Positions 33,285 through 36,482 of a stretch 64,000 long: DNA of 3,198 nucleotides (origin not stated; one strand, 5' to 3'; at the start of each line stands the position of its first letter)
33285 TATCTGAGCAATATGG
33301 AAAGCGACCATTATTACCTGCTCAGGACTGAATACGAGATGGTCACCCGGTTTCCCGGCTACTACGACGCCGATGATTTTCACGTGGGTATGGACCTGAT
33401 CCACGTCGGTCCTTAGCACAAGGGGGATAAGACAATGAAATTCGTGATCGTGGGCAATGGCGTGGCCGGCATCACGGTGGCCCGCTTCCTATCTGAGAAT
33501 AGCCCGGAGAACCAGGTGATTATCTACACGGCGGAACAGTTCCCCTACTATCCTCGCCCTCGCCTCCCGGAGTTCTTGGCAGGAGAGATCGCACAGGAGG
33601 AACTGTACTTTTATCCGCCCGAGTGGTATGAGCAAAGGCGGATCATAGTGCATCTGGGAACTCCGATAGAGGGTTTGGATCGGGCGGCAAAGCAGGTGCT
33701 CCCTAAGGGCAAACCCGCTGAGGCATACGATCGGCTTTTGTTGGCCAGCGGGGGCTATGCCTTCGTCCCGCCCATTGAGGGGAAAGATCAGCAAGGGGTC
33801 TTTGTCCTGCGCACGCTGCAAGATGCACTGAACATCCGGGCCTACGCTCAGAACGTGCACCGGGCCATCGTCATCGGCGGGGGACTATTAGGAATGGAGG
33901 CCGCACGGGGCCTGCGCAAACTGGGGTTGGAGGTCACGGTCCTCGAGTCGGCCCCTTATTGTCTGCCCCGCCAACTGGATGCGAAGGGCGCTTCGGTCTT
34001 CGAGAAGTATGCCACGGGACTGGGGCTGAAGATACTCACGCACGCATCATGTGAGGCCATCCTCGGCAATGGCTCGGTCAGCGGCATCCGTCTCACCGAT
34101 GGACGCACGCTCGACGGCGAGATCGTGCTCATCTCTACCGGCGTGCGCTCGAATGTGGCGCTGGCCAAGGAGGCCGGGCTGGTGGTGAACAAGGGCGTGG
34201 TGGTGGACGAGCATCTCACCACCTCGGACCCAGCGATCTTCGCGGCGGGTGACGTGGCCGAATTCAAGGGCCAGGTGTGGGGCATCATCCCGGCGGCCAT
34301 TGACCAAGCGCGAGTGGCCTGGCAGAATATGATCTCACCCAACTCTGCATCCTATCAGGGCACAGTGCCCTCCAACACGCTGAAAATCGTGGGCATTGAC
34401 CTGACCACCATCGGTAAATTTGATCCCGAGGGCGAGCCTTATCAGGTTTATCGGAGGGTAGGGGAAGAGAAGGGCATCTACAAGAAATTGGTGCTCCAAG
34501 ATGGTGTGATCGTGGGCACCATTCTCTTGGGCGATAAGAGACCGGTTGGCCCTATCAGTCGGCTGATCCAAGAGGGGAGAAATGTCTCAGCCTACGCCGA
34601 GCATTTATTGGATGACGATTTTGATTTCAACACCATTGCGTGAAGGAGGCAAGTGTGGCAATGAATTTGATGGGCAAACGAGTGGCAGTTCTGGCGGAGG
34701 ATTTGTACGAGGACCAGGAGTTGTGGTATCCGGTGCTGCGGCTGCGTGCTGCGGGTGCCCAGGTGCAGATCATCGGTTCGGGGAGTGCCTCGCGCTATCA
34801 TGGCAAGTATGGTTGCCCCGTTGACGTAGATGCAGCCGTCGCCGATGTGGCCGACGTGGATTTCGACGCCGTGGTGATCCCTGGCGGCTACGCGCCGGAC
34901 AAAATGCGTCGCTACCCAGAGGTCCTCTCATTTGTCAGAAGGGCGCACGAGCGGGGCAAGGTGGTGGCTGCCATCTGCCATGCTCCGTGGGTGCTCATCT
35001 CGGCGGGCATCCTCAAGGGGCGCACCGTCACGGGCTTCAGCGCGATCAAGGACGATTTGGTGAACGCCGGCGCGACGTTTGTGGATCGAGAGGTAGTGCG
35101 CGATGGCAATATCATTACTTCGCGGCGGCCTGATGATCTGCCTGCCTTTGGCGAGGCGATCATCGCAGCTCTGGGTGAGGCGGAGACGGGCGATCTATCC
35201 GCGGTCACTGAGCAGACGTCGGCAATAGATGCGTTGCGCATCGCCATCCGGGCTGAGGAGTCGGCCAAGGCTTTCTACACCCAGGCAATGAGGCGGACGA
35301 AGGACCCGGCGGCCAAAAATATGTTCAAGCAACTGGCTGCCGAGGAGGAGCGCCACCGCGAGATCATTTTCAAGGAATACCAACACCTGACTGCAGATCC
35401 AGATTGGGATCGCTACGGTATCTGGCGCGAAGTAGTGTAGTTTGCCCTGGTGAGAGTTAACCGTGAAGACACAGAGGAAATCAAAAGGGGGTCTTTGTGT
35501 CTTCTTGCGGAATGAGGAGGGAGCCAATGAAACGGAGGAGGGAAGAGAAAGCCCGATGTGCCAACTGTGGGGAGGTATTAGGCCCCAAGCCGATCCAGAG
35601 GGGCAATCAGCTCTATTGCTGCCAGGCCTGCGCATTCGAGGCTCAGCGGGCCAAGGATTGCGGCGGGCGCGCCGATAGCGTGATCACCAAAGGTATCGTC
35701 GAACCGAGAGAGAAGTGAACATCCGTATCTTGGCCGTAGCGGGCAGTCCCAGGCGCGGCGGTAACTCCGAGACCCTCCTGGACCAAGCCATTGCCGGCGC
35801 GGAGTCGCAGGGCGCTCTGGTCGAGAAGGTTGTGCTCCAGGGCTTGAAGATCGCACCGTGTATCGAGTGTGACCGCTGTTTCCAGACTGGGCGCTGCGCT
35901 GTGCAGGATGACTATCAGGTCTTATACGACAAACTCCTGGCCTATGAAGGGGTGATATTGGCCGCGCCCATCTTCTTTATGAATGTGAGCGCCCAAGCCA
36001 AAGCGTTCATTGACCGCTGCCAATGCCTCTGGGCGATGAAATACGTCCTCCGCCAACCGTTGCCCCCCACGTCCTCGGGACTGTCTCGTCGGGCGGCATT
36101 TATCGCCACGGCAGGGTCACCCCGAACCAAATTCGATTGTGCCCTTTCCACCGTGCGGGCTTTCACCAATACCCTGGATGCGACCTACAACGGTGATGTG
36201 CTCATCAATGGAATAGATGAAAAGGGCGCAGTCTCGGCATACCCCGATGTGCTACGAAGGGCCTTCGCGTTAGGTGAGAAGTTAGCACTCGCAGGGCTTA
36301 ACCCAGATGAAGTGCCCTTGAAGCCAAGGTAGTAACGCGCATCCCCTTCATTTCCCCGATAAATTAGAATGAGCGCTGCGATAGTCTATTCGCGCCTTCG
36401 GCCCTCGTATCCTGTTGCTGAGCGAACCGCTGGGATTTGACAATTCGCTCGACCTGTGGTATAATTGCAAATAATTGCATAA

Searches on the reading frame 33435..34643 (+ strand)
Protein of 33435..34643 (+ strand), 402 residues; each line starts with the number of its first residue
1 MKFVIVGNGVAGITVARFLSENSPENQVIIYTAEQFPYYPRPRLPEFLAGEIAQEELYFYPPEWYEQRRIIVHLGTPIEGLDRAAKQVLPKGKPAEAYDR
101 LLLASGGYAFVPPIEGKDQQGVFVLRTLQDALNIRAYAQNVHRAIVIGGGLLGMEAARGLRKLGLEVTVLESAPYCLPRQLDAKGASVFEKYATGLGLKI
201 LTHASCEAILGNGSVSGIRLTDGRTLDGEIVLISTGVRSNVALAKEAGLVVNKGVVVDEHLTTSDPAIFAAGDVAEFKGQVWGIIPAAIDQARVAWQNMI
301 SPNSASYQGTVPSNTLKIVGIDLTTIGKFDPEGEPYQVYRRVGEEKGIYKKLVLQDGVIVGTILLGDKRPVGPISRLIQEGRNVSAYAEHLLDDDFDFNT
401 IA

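Call 15: search_protein_families(library=pfam, proteins=[window:33435-34643:+], max_evalue=0.001)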
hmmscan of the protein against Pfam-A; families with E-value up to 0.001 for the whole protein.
window:33435-34643:+ (402 aa): 14 families
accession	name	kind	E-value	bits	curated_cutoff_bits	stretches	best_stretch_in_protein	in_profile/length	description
PF07992.20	Pyr_redox_2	-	6.1e-53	180.6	26.1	1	2-292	2-291/291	Pyridine nucleotide-disulphide oxidoreductase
PF00070.33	Pyr_redox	-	7e-19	68.6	22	1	143-223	1-82/82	Pyridine nucleotide-disulphide oxidoreductase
PF18267.7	Rubredoxin_C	-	1.6e-16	60.5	25.9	1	312-381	1-69/70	Rubredoxin NAD+ reductase C-terminal domain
PF01266.30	DAO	-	8.9e-12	45.6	27.9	0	144-173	2-31/353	FAD dependent oxidoreductase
PF13450.12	NAD_binding_8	-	4.2e-07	30.6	21.9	1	146-175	1-30/68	NAD(P)-binding Rossmann-like domain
PF13738.12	Pyr_redox_3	-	1.3e-05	25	30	1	100-272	127-305/305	Pyridine nucleotide-disulphide oxidoreductase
PF01262.27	AlaDh_PNT_C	-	8.5e-05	22.5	23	0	143-177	30-64/214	Alanine dehydrogenase/PNT, C-terminal domain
PF05834.18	Lycopene_cycl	-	0.00013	21.6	23.4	0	145-176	3-36/380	Lycopene cyclase protein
PF00890.30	FAD_binding_2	-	0.00019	21.2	20.4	0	144-175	2-33/414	FAD binding domain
PF01946.23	Thi4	-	0.00019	21.2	26.2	0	3-31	20-47/235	Thi4 family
PF02254.24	TrkA_N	-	0.00043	21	23.8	0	145-176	2-33/116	TrkA-N domain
PF01134.28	GIDA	-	0.00053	19.6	22.1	0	144-170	2-28/391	Glucose inhibited division protein A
PF03486.20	HI0933_like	-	0.00082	19.3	50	0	143-174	2-33/244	HI0933-like protein Rossmann domain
PF04820.20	Trp_halogenase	-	0.00093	18.6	21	0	186-241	161-217/458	Tryptophan halogenase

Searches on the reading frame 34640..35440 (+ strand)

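Call 15: search_protein_families(library=pfam, proteins=[window:34640-35440:+], max_evalue=0.001)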
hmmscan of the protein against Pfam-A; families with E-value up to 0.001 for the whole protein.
window:34640-35440:+ (266 aa): 3 families
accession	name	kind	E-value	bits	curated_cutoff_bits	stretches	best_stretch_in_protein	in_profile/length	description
PF01965.30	DJ-1_PfpI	-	2.7e-54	183.9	26.6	1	13-176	1-164/165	DJ-1/PfpI family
PF02915.23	Rubrerythrin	-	6.2e-09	36.8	22.8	1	197-255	1-61/137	Rubrerythrin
PF09537.16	DUF2383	-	0.00013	22.5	30.8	1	195-254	2-61/111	Domain of unknown function (DUF2383)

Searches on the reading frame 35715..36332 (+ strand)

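Call 15: search_protein_families(library=pfam, proteins=[window:35715-36332:+], max_evalue=0.001)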
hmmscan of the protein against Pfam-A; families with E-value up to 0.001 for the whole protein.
window:35715-36332:+ (205 aa): 2 families
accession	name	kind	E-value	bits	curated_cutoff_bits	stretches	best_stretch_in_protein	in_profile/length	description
PF03358.20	FMN_red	-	3.3e-20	72.6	24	1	4-159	2-140/152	NADPH-dependent FMN reductase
PF02525.22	Flavodoxin_2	-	2e-11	44.4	27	1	4-157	2-168/198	Flavodoxin-like fold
